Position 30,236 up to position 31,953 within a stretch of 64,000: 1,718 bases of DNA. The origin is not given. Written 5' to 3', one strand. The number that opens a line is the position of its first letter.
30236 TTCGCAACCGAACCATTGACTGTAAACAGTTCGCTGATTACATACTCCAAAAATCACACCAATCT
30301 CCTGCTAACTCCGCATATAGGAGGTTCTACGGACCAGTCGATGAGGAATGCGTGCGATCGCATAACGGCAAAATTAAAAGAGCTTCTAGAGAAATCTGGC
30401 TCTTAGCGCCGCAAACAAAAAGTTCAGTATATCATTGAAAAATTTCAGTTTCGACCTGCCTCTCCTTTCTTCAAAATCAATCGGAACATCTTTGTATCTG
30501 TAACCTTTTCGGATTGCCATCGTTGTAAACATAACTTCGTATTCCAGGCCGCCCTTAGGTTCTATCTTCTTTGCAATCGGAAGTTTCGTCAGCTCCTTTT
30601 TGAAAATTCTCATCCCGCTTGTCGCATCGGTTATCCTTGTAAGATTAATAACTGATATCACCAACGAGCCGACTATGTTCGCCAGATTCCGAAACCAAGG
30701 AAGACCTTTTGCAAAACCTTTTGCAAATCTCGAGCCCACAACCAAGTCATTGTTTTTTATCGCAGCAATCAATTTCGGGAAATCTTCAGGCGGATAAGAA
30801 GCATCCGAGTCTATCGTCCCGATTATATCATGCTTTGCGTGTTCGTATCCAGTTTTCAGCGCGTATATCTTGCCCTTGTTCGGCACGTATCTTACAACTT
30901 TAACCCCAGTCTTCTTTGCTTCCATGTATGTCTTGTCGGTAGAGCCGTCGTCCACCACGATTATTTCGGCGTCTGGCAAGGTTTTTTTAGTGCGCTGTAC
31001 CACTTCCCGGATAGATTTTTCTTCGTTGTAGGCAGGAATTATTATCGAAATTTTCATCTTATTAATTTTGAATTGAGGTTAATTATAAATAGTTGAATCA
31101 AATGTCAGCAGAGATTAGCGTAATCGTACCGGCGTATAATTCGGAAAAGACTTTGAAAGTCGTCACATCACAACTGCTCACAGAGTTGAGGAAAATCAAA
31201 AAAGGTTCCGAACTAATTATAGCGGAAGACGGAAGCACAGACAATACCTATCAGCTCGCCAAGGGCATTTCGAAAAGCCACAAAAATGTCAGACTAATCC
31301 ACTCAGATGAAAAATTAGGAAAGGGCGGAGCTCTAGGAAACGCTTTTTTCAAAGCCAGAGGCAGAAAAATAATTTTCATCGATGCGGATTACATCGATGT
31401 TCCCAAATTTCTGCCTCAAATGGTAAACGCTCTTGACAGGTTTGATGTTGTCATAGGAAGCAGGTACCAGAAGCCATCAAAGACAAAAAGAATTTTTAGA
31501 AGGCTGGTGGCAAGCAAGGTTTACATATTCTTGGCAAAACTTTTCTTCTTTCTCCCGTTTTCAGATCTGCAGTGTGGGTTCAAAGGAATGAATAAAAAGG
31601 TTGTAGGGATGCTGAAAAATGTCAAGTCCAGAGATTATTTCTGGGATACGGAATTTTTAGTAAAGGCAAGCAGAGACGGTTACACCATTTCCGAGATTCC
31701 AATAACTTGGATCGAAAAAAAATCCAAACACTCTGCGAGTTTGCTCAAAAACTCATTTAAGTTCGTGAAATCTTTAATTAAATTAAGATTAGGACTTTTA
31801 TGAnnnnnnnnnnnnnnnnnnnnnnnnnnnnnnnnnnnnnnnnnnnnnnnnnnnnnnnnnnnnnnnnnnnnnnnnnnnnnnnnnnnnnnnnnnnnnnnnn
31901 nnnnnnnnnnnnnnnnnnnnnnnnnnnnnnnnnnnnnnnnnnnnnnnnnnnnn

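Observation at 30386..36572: Three paralogous ArnT/PMT-like GT-C glycosyltransferases paired with two dolichyl-phosphate-sugar-synthase-like GT2 enzymes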

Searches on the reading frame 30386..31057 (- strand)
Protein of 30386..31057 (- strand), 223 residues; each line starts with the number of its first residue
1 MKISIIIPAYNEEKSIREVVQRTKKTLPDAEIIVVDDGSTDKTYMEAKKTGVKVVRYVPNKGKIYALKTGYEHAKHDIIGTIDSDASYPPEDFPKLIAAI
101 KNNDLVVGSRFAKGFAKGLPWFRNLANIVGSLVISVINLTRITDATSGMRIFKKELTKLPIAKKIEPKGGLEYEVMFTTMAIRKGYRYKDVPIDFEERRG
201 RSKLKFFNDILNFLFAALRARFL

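Call 4: search_protein_families(library=pfam, proteins=[window:30386-31057:-], max_evalue=0.01)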
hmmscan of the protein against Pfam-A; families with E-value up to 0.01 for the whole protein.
window:30386-31057:- (223 aa): 4 families
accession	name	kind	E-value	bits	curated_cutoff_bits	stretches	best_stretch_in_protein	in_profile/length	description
PF00535.33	Glycos_transf_2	-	9.7e-32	110.7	23.3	1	4-157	1-164/168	Glycosyl transferase family 2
PF13641.12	Glyco_tranf_2_3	-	1.4e-08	35.5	27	1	3-100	3-111/230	Glycosyltransferase like family 2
PF10111.15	Glyco_tranf_2_2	-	2e-07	31.2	27.3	1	4-101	1-107/276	Glycosyltransferase like family 2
PF13506.12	Glyco_transf_21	-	0.00042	20.3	21.7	1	60-111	16-68/174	Glycosyl transferase family 21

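Call 5: search_protein_families(library=ncbifam, proteins=[window:30386-31057:-], max_evalue=0.01)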
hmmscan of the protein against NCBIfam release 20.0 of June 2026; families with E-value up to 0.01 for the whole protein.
window:30386-31057:- (223 aa): 25 families
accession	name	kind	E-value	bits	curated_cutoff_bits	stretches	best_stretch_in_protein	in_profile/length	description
NF041391.1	DPhHxTase_Halo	equivalog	1.6e-29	102.5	375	1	9-207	3-195/213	dolichyl-phosphate hexose transferase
TIGR04182.1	glyco_TIGR04182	equivalog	3e-26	92.5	325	1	3-209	2-206/293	S-layer glycoprotein N-glycosyltransferase AglJ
NF058614.1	PPMAGASynPpgS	equivalog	3.3e-24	85.6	370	1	4-194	3-195/226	polyprenyl-phospho-N-acetylgalactosaminyl synthase PpgS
TIGR03937.1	PgaC_IcaA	equivalog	3.6e-18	65.7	422.3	1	2-133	46-176/407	poly-beta-1,6-N-acetyl-D-glucosamine synthase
TIGR04283.1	glyco_like_mftF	equivalog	4.1e-18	65.8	182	1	3-127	1-123/221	TIGR04283 family arsenosugar biosynthesis glycosyltransferase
NF007986.1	PRK10714.1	equivalog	1.3e-17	63.8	529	1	2-155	7-167/316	undecaprenyl-phosphate 4-deoxy-4-formamido-L-arabinose transferase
NF047588.1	GlcsyltransPgfSStrep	equivalog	1.7e-15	57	500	1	1-155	1-162/308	glycosyltransferase PgfS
NF010496.0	PRK13915.1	equivalog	2.7e-13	49.7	262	1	2-100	32-142/307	glucosyl-3-phosphoglycerate synthase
NF047683.1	TeichurnBiosyTuaG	equivalog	2.1e-11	44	400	1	2-105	7-116/252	teichuronic acid biosynthesis protein TuaG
NF007482.0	PRK10073.1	equivalog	2.1e-11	43.4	423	1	2-108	7-118/334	glycosyltransferase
TIGR03965.1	mycofact_glyco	equivalog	1.3e-10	40.7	280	1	2-101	75-180/467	mycofactocin biosynthesis glycosyltransferase MftF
NF041875.1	EPS_EpsD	equivalog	3.5e-08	33.2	370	1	3-91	1-95/325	exopolysaccharide biosynthesis glycosyltransferase EpsD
NF038302.1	EPS_HpsE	equivalog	1.4e-06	27.6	300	1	2-87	2-98/307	hormogonium polysaccharide biosynthesis glycosyltransferase HpsE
NF041394.1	GtaseAglG_Halo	equivalog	1.9e-06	27.4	440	1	1-122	1-130/304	glucosyl-dolichyl phosphate glucuronosyltransferase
TIGR03111.1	glyc2_xrt_Gpos1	hypoth_equivalog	4.8e-06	25.6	363.95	1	2-105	50-161/439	TIGR03111 family XrtG-associated glycosyltransferase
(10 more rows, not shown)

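Call 53: search_solved_structures(query=window:30386-31057:-, max_evalue=0.001)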
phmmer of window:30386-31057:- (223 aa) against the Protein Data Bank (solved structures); distinct sequences matched with E-value up to 0.001: 29.
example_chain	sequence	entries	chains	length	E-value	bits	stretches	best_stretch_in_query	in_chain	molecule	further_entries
5mlz_A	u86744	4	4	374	4.1e-26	95.2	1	1-206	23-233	Dolichol monophosphate mannose synthase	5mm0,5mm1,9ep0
9hwj_A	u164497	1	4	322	6.2e-15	58.7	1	2-130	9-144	Undecaprenyl-phosphate 4-deoxy-4-formamido-L-arabinose transferase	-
9bhc_C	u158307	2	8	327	8.5e-14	55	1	2-109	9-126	Undecaprenyl-phosphate 4-deoxy-4-formamido-L-arabinose transferase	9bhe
8vxh_A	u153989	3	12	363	1.1e-13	54.6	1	2-109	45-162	Undecaprenyl-phosphate 4-deoxy-4-formamido-L-arabinose transferase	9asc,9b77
2z87_A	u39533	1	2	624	1.2e-11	48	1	3-91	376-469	Chondroitin synthase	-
2z86_A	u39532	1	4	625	1.2e-11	48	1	3-91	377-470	Chondroitin synthase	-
5ekp_C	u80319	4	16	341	9.1e-10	41.8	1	2-157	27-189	Uncharacterized glycosyltransferase sll0501 | Glycosyltransferase sll0501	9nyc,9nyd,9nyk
9nye_A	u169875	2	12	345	9.4e-10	41.8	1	2-157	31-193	Glycosyltransferase sll0501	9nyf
5eke_A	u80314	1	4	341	1e-09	41.7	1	2-157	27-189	Uncharacterized glycosyltransferase sll0501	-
6p61_A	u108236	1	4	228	4.9e-07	32.9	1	3-96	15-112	Glycosyltransferase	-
7pdo_A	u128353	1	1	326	8.1e-07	32.2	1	3-115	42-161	Glucosyl-3-phosphoglycerate synthase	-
7p5l_A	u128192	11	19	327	8.2e-07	32.2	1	3-115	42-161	Glucosyl-3-phosphoglycerate synthase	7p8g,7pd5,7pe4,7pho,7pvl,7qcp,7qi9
6yv7_B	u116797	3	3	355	1.2e-05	28.4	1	2-93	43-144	Glycosyl transferase, family 2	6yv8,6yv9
6yv7_A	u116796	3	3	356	1.2e-05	28.4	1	2-93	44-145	Glycosyl transferase, family 2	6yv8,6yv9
5tze_C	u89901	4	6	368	2.4e-05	27.4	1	1-98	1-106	Glycosyl transferase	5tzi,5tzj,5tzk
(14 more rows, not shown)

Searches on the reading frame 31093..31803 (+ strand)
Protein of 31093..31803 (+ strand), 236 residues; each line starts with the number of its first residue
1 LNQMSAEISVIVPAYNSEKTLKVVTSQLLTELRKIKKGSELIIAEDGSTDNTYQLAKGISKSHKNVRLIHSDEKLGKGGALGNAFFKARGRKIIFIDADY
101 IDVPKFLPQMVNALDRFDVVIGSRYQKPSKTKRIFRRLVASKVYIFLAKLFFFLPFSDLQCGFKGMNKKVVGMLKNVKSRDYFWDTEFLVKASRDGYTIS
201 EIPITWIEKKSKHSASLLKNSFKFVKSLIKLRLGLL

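Call 4: search_protein_families(library=pfam, proteins=[window:31093-31803:+], max_evalue=0.01)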
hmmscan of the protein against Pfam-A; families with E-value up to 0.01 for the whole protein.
window:31093-31803:+ (236 aa): 3 families
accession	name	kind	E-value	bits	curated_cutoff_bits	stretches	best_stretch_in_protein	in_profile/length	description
PF00535.33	Glycos_transf_2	-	2.4e-31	109.4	23.3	1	9-171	1-164/168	Glycosyl transferase family 2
PF13641.12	Glyco_tranf_2_3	-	1.6e-08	35.3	27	1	8-115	3-114/230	Glycosyltransferase like family 2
PF10111.15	Glyco_tranf_2_2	-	1.4e-06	28.4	27.3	1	9-103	1-95/276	Glycosyltransferase like family 2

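Call 5: search_protein_families(library=ncbifam, proteins=[window:31093-31803:+], max_evalue=0.01)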
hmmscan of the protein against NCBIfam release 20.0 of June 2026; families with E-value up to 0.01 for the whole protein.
window:31093-31803:+ (236 aa): 25 families
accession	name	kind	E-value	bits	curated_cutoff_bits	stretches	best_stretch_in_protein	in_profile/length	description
NF047588.1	GlcsyltransPgfSStrep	equivalog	6.9e-19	68.2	500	1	8-179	3-172/308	glycosyltransferase PgfS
NF007482.0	PRK10073.1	equivalog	6.6e-16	58.2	423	1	1-112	1-108/334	glycosyltransferase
NF010496.0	PRK13915.1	equivalog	7.9e-15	54.7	262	1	4-114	29-142/307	glucosyl-3-phosphoglycerate synthase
NF007986.1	PRK10714.1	equivalog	1.6e-14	53.7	529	1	6-186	6-184/316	undecaprenyl-phosphate 4-deoxy-4-formamido-L-arabinose transferase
TIGR03111.1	glyc2_xrt_Gpos1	hypoth_equivalog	6.5e-14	51.5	363.95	1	6-140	49-188/439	TIGR03111 family XrtG-associated glycosyltransferase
TIGR03937.1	PgaC_IcaA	equivalog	1.6e-13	50.4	422.3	1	6-114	45-150/407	poly-beta-1,6-N-acetyl-D-glucosamine synthase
TIGR04182.1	glyco_TIGR04182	equivalog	1.8e-12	47.2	325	1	7-216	1-200/293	S-layer glycoprotein N-glycosyltransferase AglJ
NF047683.1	TeichurnBiosyTuaG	equivalog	4.3e-12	46.2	400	1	1-105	1-102/252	teichuronic acid biosynthesis protein TuaG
TIGR04283.1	glyco_like_mftF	equivalog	3.5e-11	43.1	182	1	8-141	1-123/221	TIGR04283 family arsenosugar biosynthesis glycosyltransferase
NF058614.1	PPMAGASynPpgS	equivalog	3.8e-11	42.8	370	1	9-207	3-197/226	polyprenyl-phospho-N-acetylgalactosaminyl synthase PpgS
NF041391.1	DPhHxTase_Halo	equivalog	5.3e-11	41.9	375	1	14-231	3-208/213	dolichyl-phosphate hexose transferase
NF041875.1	EPS_EpsD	equivalog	7.8e-11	41.9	370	1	8-123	1-115/325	exopolysaccharide biosynthesis glycosyltransferase EpsD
NF053739.1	GlytfEpsEBac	equivalog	7.3e-10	38.3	450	1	8-117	3-110/265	glycosyltransferase EpsE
TIGR03965.1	mycofact_glyco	equivalog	1.8e-09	37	280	1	5-121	73-186/467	mycofactocin biosynthesis glycosyltransferase MftF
NF050050.1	ProtGlycPglI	equivalog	3.8e-09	36.4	500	1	7-114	3-108/306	GalNAc(5)-diNAcBac-PP-undecaprenol beta-1,3-glucosyltransferase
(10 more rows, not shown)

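Call 54: search_solved_structures(query=window:31093-31803:+, max_evalue=0.001)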
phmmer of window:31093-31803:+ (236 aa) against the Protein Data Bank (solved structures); distinct sequences matched with E-value up to 0.001: 27.
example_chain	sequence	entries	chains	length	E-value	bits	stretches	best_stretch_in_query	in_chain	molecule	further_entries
5mlz_A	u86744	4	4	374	1.6e-15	60.7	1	5-229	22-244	Dolichol monophosphate mannose synthase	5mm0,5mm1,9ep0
5eke_A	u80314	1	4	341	4.2e-15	59.4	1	5-187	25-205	Uncharacterized glycosyltransferase sll0501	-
5ekp_C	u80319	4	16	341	4.2e-15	59.3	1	5-187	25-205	Uncharacterized glycosyltransferase sll0501 | Glycosyltransferase sll0501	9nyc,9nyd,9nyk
9nye_A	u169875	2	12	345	4.4e-15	59.3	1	5-187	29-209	Glycosyltransferase sll0501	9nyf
9bhc_C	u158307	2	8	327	4.8e-12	49.4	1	7-208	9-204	Undecaprenyl-phosphate 4-deoxy-4-formamido-L-arabinose transferase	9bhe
8vxh_A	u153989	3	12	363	6.5e-12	48.9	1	7-208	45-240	Undecaprenyl-phosphate 4-deoxy-4-formamido-L-arabinose transferase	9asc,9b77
9hwj_A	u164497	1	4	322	3.9e-11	46.4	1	7-184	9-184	Undecaprenyl-phosphate 4-deoxy-4-formamido-L-arabinose transferase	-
5hea_A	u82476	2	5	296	4e-09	39.8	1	8-114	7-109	Putative glycosyltransferase (GalT1)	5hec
2z87_A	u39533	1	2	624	5.1e-09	39.5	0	8-103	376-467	Chondroitin synthase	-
2z86_A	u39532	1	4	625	5.1e-09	39.5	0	8-103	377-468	Chondroitin synthase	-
7pdo_A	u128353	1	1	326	1.5e-08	37.9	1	7-132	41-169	Glucosyl-3-phosphoglycerate synthase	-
7p5l_A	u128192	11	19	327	1.5e-08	37.9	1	7-132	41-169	Glucosyl-3-phosphoglycerate synthase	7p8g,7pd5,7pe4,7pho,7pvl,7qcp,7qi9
3bcv_A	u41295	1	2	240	1.9e-07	34.3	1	6-115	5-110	Putative glycosyltransferase protein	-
8vh7_A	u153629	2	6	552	3.1e-07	33.6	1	5-114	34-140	Heparosan synthase B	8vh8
8viw_A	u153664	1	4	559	3.2e-07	33.6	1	5-114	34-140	Heparosan synthase B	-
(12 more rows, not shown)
